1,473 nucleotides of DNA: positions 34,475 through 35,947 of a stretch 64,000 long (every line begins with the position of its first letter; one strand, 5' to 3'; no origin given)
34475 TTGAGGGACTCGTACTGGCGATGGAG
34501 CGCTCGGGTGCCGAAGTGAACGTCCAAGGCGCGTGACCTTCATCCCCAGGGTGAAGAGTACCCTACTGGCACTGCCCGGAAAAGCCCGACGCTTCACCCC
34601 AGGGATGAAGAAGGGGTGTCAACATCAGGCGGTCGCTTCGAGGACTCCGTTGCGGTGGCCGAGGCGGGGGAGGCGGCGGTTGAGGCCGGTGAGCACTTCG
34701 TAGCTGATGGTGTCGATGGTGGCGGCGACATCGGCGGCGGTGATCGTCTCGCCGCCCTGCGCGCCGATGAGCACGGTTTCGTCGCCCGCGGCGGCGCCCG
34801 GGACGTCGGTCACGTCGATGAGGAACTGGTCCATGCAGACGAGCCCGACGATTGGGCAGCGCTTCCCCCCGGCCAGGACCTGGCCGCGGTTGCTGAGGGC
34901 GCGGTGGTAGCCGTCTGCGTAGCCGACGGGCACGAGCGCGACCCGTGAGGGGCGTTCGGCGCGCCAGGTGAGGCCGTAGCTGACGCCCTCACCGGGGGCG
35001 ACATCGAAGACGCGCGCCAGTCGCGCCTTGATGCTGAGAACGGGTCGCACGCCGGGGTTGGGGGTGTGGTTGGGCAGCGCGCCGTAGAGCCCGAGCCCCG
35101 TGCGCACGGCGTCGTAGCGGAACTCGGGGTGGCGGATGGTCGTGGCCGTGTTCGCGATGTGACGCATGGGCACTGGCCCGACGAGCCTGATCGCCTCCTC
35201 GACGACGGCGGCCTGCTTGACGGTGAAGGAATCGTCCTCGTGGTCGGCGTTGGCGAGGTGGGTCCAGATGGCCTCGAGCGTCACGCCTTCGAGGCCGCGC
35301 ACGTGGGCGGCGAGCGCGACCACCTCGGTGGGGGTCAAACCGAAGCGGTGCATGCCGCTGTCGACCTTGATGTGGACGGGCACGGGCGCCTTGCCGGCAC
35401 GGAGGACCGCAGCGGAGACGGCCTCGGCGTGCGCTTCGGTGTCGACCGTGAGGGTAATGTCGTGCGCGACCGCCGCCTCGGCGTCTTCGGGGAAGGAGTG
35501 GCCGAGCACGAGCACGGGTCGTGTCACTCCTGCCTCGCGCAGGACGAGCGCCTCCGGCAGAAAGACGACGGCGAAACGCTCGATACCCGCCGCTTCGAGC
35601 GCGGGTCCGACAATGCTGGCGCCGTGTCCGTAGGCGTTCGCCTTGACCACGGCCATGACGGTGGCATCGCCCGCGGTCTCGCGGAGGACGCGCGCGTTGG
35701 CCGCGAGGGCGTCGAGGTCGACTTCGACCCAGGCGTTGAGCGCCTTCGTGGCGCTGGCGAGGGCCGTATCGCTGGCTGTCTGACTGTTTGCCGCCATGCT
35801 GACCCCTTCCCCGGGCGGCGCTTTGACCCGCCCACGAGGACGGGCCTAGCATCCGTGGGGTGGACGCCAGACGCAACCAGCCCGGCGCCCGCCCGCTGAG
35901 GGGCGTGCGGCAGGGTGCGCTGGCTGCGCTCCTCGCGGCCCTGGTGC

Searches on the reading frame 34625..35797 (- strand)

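Call 67: search_protein_families(library=pfam, proteins=[window:34625-35797:-], max_evalue=0.00001)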
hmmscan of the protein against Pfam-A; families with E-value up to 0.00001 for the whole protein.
window:34625-35797:- (390 aa): 2 families
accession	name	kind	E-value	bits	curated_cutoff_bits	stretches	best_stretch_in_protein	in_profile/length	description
PF01168.26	Ala_racemase_N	-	2.5e-66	224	24.1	1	26-242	1-220/220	Alanine racemase, N-terminal domain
PF00842.27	Ala_racemase_C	-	1.2e-47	161.1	25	1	253-378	1-125/127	Alanine racemase, C-terminal domain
